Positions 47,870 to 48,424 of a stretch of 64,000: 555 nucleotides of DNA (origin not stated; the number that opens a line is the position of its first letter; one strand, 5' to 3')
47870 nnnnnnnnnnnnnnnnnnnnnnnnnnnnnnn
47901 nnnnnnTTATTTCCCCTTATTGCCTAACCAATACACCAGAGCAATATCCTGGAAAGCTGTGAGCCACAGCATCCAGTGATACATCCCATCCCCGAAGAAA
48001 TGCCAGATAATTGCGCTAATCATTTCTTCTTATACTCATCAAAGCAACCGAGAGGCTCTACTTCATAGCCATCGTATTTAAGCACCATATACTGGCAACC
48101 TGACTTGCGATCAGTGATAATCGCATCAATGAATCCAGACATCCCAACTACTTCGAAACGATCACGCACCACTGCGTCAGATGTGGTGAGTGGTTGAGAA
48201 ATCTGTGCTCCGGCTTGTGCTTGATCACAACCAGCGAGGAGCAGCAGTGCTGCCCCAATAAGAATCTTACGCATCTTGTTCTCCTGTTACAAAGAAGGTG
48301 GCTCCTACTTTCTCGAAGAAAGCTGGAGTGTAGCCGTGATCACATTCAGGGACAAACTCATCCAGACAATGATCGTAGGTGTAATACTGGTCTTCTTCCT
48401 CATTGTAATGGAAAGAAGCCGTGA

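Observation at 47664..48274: Two phage-encoded lipoproteins, candidate superinfection-exclusion or receptor-masking factors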

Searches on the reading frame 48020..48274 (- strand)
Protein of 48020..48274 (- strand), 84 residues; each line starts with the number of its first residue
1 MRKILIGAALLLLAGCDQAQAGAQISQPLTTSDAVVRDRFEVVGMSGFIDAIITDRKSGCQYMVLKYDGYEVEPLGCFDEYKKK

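Call 4: search_protein_families(library=phrogs, proteins=[window:48020-48274:-], max_evalue=0.01)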
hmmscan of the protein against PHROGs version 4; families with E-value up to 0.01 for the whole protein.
window:48020-48274:- (84 aa): 1 family
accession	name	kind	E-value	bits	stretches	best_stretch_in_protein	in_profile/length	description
phrog_8801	-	unknown function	1.8e-06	29.4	1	1-67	1-72/94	-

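Call 5: search_protein_families(library=pfam, proteins=[window:48020-48274:-], max_evalue=0.1)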
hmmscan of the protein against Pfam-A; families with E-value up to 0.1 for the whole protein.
window:48020-48274:- (84 aa): 1 family
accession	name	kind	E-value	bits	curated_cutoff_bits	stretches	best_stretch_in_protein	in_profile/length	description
PF20037.4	DUF6440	-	0.0037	17.4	26.5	1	39-67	1-34/53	Family of unknown function (DUF6440)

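Call 10: search_dna_similar(query=window:48020-48274:-, collection=phages, mode=protein, max_rows=30, max_evalue=0.01)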
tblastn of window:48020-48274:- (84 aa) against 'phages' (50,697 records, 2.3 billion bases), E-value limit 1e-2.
Records with a match: 22; places in all: 24; records where one place covers at least 80% of the query: 0.
Best place of each record, by identity: 60-80% 2; <60% 20.
By first word of the organism name: Escherichia 7; Klebsiella 4; Pseudomonas 3; Edwardsiella 2; Serratia 2; Yersinia 2; Shewanella 1; Pantoea 1.
By host as written in the record: Escherichia coli 5; Klebsiella pneumoniae 135080 2; Edwardsiella tarda ATCC 15941 2; Serratia marcescens LVF3 2; Escherichia coli BEN 4311 2; Klebsiella aerogenes N1 2; Pseudomonas fluorescens Pf1.1 2; Shewanella xiamenensis 1; and 4 more.
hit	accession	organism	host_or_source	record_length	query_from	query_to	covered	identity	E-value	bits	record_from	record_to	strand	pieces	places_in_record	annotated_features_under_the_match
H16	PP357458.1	Klebsiella phage phi1_175008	Klebsiella pneumoniae 135080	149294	26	83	69%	69.0%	2e-21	91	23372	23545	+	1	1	hypothetical protein (x2)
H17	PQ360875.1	Klebsiella phage phi1_175008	Klebsiella pneumoniae 135080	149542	26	83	69%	69.0%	2e-21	91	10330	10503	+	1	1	hypothetical protein (x2)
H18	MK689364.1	Edwardsiella phage pEt-SU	Edwardsiella tarda ATCC 15941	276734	27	84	69%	51.7%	1e-10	61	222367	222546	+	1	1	hypothetical protein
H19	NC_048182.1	Edwardsiella phage pEt-SU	Edwardsiella tarda ATCC 15941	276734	27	84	69%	51.7%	1e-10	61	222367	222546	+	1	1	hypothetical protein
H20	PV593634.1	Shewanella phage SXP01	Shewanella xiamenensis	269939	26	83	69%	51.7%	3e-10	60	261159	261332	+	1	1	hypothetical protein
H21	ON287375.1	Serratia phage vB_SmaM-Yubaba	Serratia marcescens LVF3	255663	30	83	64%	51.9%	1e-7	52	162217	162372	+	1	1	hypothetical protein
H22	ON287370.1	Serratia phage vB_SmaM-Sureiya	Serratia marcescens LVF3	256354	30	83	64%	51.9%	1e-7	52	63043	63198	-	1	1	hypothetical protein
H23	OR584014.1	Pseudomonas phage PsgM04F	Pseudomonas coronafaciens pv. garcae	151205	32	83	62%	51.9%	3e-9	57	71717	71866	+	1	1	hypothetical protein (x2)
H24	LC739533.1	Escherichia phage phiWec179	Escherichia coli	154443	32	83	62%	51.9%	4e-8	54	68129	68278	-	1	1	hypothetical protein (x2)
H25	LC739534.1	Escherichia phage phiWec181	Escherichia coli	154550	32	83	62%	51.9%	4e-8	54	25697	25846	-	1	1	hypothetical protein (x2)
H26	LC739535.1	Escherichia phage phiWec186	Escherichia coli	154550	32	83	62%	51.9%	4e-8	54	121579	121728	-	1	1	hypothetical protein (x2)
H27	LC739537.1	Escherichia phage phiWec188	Escherichia coli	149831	32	83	62%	51.9%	8e-8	53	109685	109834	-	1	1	hypothetical protein (x2)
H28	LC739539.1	Escherichia phage phiWec190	Escherichia coli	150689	32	83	62%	51.9%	8e-8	53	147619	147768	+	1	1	hypothetical protein (x2)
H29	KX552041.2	Escherichia phage ESCO13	Escherichia coli BEN 4311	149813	32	80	58%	53.1%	2e-7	52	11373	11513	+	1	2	hypothetical protein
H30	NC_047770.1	Escherichia phage ESCO13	Escherichia coli BEN 4311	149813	32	80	58%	53.1%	2e-7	52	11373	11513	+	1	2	hypothetical protein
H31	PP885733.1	Pantoea phage Survivor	Pantoea sp.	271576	27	83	68%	44.8%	1e-4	44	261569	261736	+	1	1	hypothetical protein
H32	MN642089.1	Klebsiella phage N1M2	Klebsiella aerogenes N1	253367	27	83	68%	43.9%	2e-6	49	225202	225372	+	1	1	none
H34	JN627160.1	Pseudomonas phage OBP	Pseudomonas fluorescens Pf1.1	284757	27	84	69%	38.7%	5e-7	50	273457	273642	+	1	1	hypothetical protein (x2)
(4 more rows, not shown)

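Call 12: get_annotated_region(hit=H16, flank=3000)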
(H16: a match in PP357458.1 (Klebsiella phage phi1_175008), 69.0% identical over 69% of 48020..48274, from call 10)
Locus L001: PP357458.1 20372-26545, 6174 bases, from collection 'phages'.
description: Klebsiella phage phi1_175008, complete genome.
organism: Klebsiella phage phi1_175008 (NCBI taxid 3127744)
taxonomy: Viruses; Duplodnaviria; Heunggongvirae; Uroviricota; Caudoviricetes; Stephanstirmvirinae
host: Klebsiella pneumoniae 135080; source: sewage; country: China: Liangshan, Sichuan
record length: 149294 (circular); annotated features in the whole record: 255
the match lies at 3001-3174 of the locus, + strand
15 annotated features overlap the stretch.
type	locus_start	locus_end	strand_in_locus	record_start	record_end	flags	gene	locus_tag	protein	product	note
CDS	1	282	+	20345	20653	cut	-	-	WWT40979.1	hypothetical protein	-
CDS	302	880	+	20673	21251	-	-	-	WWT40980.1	hypothetical protein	-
CDS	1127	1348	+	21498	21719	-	-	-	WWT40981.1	hypothetical protein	-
CDS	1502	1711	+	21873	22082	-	-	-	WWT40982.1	hypothetical protein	-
CDS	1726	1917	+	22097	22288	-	-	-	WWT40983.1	hypothetical protein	-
CDS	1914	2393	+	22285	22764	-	-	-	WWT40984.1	hypothetical protein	-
CDS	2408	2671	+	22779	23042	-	-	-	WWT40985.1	hypothetical protein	-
CDS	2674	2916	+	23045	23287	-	-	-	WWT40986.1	hypothetical protein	-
CDS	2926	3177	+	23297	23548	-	-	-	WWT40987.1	hypothetical protein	-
CDS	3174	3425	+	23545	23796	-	-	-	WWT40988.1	hypothetical protein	-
CDS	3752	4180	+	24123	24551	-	-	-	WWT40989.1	hypothetical protein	-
CDS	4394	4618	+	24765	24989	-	-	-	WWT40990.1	hypothetical protein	-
CDS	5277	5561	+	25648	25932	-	-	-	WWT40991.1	hypothetical protein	-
CDS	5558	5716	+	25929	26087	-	-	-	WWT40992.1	hypothetical protein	-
CDS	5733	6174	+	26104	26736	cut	-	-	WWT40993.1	hypothetical protein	-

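Call 13: get_annotated_region(hit=H24, flank=2500)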
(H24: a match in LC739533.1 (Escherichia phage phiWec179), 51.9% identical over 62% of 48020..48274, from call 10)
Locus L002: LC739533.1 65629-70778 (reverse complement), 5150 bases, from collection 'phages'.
description: Escherichia phage phiWec179 DNA, complete genome.
organism: Escherichia phage phiWec179 (NCBI taxid 2992780)
taxonomy: Viruses; Duplodnaviria; Heunggongvirae; Uroviricota; Caudoviricetes; Stephanstirmvirinae; Phapecoctavirus
host: Escherichia coli; source: sewage from a pig farm; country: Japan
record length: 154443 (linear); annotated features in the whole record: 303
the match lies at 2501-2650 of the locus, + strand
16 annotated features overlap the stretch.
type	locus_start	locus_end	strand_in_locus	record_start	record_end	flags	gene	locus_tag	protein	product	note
CDS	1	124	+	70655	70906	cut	-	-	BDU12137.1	hypothetical protein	-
CDS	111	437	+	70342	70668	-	-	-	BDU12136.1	hypothetical protein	-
CDS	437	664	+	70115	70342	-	-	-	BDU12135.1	hypothetical protein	-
CDS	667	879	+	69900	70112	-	-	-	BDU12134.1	hypothetical protein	-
CDS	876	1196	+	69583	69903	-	-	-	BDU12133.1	hypothetical protein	-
CDS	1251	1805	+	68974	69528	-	-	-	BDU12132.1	hypothetical protein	-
CDS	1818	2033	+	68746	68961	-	-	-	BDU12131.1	hypothetical protein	-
CDS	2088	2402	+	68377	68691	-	-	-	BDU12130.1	hypothetical protein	-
CDS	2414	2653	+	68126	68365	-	-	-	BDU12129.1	hypothetical protein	-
CDS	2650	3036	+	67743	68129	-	-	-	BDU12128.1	hypothetical protein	-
CDS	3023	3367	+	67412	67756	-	-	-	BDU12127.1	hypothetical protein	-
CDS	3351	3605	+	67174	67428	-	-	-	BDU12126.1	hypothetical protein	-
CDS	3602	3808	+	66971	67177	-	-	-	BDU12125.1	hypothetical protein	-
CDS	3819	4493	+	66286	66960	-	-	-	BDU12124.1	hypothetical protein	-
CDS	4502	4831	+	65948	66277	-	-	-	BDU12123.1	hypothetical protein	-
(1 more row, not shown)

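Call 20: find_homologous_proteins(query=window:48020-48274:-, max_evalue=0.001)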
Query window:48020-48274:- (84 aa): 13 proteins with E <= 0.001 among 19 candidates.
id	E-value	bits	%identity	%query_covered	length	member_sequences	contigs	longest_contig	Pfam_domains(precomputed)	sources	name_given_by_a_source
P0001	3.1e-44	166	90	100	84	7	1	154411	-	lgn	-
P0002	8.1e-37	143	77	100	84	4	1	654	PF20037.5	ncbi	-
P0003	1.2e-36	142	79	100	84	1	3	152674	PF20037.5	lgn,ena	-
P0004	3.1e-36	141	77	100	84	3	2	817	PF20037.5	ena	-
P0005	6.4e-36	140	80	100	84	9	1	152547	PF20037.5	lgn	-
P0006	2.5e-35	138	80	100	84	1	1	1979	PF20037.5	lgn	-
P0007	6.4e-35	137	79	100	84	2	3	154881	PF20037.5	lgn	-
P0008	1.1e-34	136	76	100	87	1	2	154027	-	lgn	-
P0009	1.5e-34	135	76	99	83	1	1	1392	PF20037.5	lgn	-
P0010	1.5e-34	135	77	99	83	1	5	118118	PF20037.5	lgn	-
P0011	8.1e-34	133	76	99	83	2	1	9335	-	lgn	-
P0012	2.5e-31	125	68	100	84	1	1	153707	-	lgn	-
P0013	2.0e-19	87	83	57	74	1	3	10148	PF20037.5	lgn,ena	-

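Call 28: get_annotated_region(hit=H18, flank=1500)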
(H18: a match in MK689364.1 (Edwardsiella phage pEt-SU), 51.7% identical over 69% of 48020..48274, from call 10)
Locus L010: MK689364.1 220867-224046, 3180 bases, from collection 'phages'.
description: Edwardsiella phage pEt-SU, complete genome.
organism: Edwardsiella phage pEt-SU (NCBI taxid 2562142)
taxonomy: Viruses; Duplodnaviria; Heunggongvirae; Uroviricota; Caudoviricetes; Petsuvirus; Petsuvirus pEtSU
host: Edwardsiella tarda ATCC 15941; source: -; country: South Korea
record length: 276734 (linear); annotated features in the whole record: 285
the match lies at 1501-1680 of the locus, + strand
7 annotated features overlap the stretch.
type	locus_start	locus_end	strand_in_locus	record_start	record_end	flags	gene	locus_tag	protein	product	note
CDS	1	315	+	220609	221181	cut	-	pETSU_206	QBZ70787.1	hypothetical protein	-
CDS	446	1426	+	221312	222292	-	-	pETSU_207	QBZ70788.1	hypothetical protein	-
CDS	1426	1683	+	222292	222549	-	-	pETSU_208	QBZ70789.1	hypothetical protein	-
CDS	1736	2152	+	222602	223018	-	-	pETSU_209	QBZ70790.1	hypothetical protein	-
CDS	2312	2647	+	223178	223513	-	-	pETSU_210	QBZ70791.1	hypothetical protein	-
CDS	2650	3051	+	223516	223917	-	-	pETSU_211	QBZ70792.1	hypothetical protein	-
CDS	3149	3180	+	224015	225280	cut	-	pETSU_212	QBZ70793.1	hypothetical protein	-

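Call 29: get_annotated_region(hit=H34, flank=1500)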
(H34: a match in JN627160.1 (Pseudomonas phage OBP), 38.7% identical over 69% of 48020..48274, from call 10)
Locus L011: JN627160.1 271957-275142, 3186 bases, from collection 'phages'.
description: Pseudomonas phage OBP, complete genome.
organism: Pseudomonas phage OBP (NCBI taxid 1124849)
taxonomy: Viruses; Duplodnaviria; Heunggongvirae; Uroviricota; Caudoviricetes; Petsuvirus
host: Pseudomonas fluorescens Pf1.1; source: compost sample; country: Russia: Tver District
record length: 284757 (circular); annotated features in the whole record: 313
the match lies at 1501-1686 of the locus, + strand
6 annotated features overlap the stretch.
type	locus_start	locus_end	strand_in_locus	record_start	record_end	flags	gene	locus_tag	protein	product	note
CDS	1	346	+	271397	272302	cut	-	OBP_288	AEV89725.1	hypothetical protein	-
CDS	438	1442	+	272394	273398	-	-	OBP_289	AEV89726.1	hypothetical protein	-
CDS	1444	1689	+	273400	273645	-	-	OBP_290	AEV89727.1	hypothetical protein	-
CDS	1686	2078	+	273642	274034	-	-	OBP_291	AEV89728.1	hypothetical protein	-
CDS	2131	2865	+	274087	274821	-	-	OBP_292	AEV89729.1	hypothetical protein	-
CDS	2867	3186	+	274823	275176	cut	-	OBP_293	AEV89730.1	hypothetical protein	-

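Call 30: get_annotated_region(hit=H20, flank=600)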
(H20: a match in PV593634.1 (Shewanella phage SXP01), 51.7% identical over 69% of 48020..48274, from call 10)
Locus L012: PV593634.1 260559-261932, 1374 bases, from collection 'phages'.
description: Shewanella phage SXP01, complete genome.
organism: Shewanella phage SXP01 (NCBI taxid 3420196)
taxonomy: Viruses
host: Shewanella xiamenensis; source: lake; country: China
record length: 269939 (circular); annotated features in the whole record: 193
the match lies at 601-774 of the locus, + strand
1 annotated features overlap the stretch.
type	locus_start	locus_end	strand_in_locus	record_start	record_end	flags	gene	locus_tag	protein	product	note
CDS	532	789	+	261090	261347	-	-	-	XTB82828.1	hypothetical protein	-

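Call 31: get_annotated_region(hit=H21, flank=600)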
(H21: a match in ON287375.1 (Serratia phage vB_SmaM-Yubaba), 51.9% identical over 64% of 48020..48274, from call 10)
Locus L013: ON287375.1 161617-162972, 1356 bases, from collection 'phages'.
description: Serratia phage vB_SmaM-Yubaba, complete genome.
organism: Serratia phage vB_SmaM-Yubaba (NCBI taxid 2943838)
taxonomy: Viruses; Duplodnaviria; Heunggongvirae; Uroviricota; Caudoviricetes; Petsuvirus
host: Serratia marcescens LVF3; source: sewage; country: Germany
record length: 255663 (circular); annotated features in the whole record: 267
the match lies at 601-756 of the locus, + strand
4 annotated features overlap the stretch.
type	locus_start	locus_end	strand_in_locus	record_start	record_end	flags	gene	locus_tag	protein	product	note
CDS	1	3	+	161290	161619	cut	-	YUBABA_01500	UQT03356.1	hypothetical protein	-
CDS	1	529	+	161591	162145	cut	-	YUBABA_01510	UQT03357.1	hypothetical protein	-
CDS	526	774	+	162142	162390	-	-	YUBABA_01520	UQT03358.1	hypothetical protein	-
CDS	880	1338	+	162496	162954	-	-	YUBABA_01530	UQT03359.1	hypothetical protein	-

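Call 32: get_annotated_region(hit=H32, flank=600)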
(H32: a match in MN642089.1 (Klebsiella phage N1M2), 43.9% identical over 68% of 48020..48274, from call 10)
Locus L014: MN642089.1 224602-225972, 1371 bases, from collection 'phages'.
description: Klebsiella phage N1M2, complete genome.
organism: Klebsiella phage N1M2 (NCBI taxid 2664939)
taxonomy: Viruses; Duplodnaviria; Heunggongvirae; Uroviricota; Caudoviricetes; Nimduovirus; Nimduovirus N1M2
host: Klebsiella aerogenes N1; source: maize silage; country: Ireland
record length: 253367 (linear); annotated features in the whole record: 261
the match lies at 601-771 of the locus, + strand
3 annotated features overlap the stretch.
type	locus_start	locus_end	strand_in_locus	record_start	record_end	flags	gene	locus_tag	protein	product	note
CDS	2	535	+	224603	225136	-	-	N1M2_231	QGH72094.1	hypothetical protein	-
CDS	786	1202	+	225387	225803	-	-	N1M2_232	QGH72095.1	hypothetical protein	-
CDS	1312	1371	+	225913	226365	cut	-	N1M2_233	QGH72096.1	hypothetical protein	-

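Call 33: get_annotated_region(hit=H31, flank=600)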
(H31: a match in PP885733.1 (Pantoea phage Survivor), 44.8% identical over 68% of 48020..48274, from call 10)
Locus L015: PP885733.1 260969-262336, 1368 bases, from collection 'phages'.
description: Pantoea phage Survivor, complete genome.
organism: Pantoea phage Survivor (NCBI taxid 3232176)
taxonomy: Viruses; Duplodnaviria; Heunggongvirae; Uroviricota; Caudoviricetes
host: Pantoea sp.; source: water from James River; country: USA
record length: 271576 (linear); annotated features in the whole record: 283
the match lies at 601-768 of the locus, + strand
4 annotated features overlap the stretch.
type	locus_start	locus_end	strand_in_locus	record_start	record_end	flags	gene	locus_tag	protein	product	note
CDS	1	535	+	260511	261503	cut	-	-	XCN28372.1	hypothetical protein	-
CDS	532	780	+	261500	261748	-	-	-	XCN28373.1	hypothetical protein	-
CDS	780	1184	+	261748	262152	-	-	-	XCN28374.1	hypothetical protein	-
CDS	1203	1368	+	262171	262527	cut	-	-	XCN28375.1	hypothetical protein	-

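Call 34: get_annotated_region(hit=H29, flank=1500)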
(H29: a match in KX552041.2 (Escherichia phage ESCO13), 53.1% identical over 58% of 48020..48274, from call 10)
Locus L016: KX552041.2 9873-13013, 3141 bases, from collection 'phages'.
description: Escherichia phage ESCO13, complete genome.
organism: Escherichia phage ESCO13 (NCBI taxid 1881104)
taxonomy: Viruses; Duplodnaviria; Heunggongvirae; Uroviricota; Caudoviricetes; Stephanstirmvirinae; Phapecoctavirus; Phapecoctavirus ESCO13
host: Escherichia coli BEN 4311; source: -; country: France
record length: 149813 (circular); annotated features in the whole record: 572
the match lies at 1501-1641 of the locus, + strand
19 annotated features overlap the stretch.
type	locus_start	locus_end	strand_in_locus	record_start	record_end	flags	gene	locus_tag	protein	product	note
CDS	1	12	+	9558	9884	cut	-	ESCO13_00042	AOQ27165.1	hypothetical protein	-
regulatory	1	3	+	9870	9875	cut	ESCO13_00043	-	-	ribosome_binding_site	-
CDS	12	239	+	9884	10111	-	-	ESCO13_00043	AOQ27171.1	hypothetical protein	-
regulatory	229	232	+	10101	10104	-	ESCO13_00044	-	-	ribosome_binding_site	-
CDS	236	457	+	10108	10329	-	-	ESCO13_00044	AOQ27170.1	hypothetical protein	-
regulatory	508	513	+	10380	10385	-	ESCO13_00045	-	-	ribosome_binding_site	-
CDS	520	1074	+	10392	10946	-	-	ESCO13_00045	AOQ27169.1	hypothetical protein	-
regulatory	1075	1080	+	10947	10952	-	ESCO13_00046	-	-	ribosome_binding_site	-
CDS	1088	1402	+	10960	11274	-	-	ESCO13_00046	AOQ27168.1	hypothetical protein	-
regulatory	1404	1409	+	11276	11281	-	ESCO13_00047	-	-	ribosome_binding_site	-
CDS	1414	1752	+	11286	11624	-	-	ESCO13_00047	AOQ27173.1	hypothetical protein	-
regulatory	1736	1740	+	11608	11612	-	ESCO13_00048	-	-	ribosome_binding_site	-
CDS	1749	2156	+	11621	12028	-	-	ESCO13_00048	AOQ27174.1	hypothetical protein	-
regulatory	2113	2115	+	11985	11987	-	-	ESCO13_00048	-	ribosome_binding_site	-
CDS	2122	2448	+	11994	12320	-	-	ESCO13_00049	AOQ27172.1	hypothetical protein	-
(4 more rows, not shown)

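Call 38: find_homologous_proteins(query=A1, max_evalue=0.001)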
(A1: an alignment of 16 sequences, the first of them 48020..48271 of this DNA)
Query A1 (16 sequences) (83 aa, profile of the alignment): 87 proteins with E <= 0.001 among 3156 candidates.
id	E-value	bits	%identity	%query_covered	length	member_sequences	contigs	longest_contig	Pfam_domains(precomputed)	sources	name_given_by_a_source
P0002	4.3e-36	141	77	100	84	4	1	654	PF20037.5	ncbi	-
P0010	1.5e-35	139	77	99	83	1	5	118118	PF20037.5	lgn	-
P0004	1.5e-35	139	77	100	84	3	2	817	PF20037.5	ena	-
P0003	3.1e-35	138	78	100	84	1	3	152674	PF20037.5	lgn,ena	-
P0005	5.6e-35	138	80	100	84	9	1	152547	PF20037.5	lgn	-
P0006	9.9e-35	137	80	100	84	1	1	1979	PF20037.5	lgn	-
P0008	1.6e-34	136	76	100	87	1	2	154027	-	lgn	-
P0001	2.5e-34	136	90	100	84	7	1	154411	-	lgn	-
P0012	5.2e-34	135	67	100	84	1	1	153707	-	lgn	-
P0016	5.4e-34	134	69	100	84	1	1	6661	-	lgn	-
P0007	5.8e-34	134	78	100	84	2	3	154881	PF20037.5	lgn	-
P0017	7.0e-34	134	71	99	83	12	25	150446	PF20037.5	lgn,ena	-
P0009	1.6e-33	133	76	99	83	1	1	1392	PF20037.5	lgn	-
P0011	1.8e-33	133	76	99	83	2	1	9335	-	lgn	-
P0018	1.0e-30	124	67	99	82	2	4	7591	PF20037.5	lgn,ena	-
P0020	1.5e-28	117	66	99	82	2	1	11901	PF20037.5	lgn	-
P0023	3.7e-28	116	45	99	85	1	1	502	PF20037.5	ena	-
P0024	8.8e-28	115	46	89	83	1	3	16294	PF20037.5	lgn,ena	-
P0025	1.2e-27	114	60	100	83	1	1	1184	PF20037.5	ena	-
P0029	6.2e-27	112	55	100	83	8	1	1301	-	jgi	jgi:PBP1b-binding outer membrane lipoprotein LpoB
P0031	2.0e-26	110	46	89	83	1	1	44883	PF20037.5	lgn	-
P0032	2.3e-26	110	46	89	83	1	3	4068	PF20037.5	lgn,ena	-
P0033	2.4e-26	110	46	89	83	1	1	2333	PF20037.5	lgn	-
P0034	2.9e-26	110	53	96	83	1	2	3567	PF20037.5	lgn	-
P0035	3.3e-26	110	46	90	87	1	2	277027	PF20037.5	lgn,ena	-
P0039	2.1e-25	107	45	96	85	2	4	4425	PF20037.5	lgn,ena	-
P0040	2.4e-25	107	42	100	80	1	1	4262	PF20037.5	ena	-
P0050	3.5e-24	103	48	69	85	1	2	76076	PF20037.5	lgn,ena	-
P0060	4.6e-23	99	50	70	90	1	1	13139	PF20037.5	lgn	-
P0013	4.2e-20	90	83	58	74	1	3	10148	PF20037.5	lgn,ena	-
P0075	2.7e-18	84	40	90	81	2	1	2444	PF20037.5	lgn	-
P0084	2.2e-15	75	48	70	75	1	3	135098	PF20037.5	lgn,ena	-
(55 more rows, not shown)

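Call 52: predict_structure(alignment_id=A2)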
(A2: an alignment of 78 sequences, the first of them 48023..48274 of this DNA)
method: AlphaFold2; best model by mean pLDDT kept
length: 84 residues; sequences in the alignment: 78
mean_pLDDT: 84.0   pTM: 0.67
mean pLDDT of the five models: 84.0, 83.8, 83.5, 81.8, 80.8
residues with pLDDT >= 90: 52; 70-90: 10; 50-70: 21; < 50: 1
segments of 3 or more residues with pLDDT < 50: none
pLDDT, mean of each block of 10 residues (from residue 1): 58 54 85 92 94 97 93 97 87
secondary structure, 60 per line:
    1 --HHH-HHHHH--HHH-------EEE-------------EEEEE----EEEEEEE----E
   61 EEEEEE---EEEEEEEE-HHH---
elements in order: H7-11 E24-26 E40-44 E49-55 E60-66 E70-77

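Call 59: search_protein_families(library=pfam, proteins=[L010:446-1426:+, L011:438-1442:+, L010:1736-2152:+, L011:1686-2078:+, L015:780-1184:+, L014:2-535:+, L014:786-1202:+, L013:880-1338:+], max_evalue=0.01)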
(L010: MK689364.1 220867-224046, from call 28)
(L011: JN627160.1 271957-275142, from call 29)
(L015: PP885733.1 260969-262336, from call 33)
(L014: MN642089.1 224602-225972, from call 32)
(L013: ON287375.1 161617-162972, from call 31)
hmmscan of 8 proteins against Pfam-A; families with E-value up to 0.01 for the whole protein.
L010:446-1426:+ (326 aa): 0 families

L011:438-1442:+ (334 aa): 0 families

L010:1736-2152:+ (138 aa): 0 families

L011:1686-2078:+ (130 aa): 0 families

L015:780-1184:+ (134 aa): 0 families

L014:2-535:+ (177 aa): 0 families

L014:786-1202:+ (138 aa): 0 families

L013:880-1338:+ (152 aa): 0 families

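Call 60: search_protein_families(library=phrogs, proteins=[L010:446-1426:+, L011:438-1442:+, L010:1736-2152:+, L011:1686-2078:+, L015:780-1184:+, L014:2-535:+, L014:786-1202:+, L013:880-1338:+], max_evalue=0.001)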
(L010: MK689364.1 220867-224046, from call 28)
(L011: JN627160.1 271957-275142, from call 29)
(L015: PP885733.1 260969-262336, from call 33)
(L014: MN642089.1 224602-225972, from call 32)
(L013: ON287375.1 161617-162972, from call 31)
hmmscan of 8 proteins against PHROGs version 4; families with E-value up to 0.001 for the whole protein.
L010:446-1426:+ (326 aa): 0 families

L011:438-1442:+ (334 aa): 0 families

L010:1736-2152:+ (138 aa): 0 families

L011:1686-2078:+ (130 aa): 0 families

L015:780-1184:+ (134 aa): 0 families

L014:2-535:+ (177 aa): 0 families

L014:786-1202:+ (138 aa): 0 families

L013:880-1338:+ (152 aa): 0 families

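Call 68: search_protein_families(library=ncbifam, proteins=[window:48023-48274:-], max_evalue=1)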
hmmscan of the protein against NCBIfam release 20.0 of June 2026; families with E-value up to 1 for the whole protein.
window:48023-48274:- (84 aa): 2 families
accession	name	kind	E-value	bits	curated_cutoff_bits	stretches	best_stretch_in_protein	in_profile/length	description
NF001302.0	PRK00249.1-2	equivalog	0.086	12.3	410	1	1-52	1-54/260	flagellar basal body L-ring protein FlgH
NF047847.2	SS_mature_LptM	equivalog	0.25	11.4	27.7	1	1-16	1-20/31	LPS translocon maturation chaperone LptM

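Call 69: search_protein_families(library=padloc, proteins=[window:48023-48274:-], max_evalue=1)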
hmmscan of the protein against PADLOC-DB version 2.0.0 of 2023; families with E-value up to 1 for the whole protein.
window:48023-48274:- (84 aa): 0 families

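Call 70: search_solved_structures(query=A2, max_evalue=10)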
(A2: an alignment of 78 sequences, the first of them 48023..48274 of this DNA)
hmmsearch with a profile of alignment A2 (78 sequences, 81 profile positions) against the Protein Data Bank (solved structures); distinct sequences matched with E-value up to 10: 0.
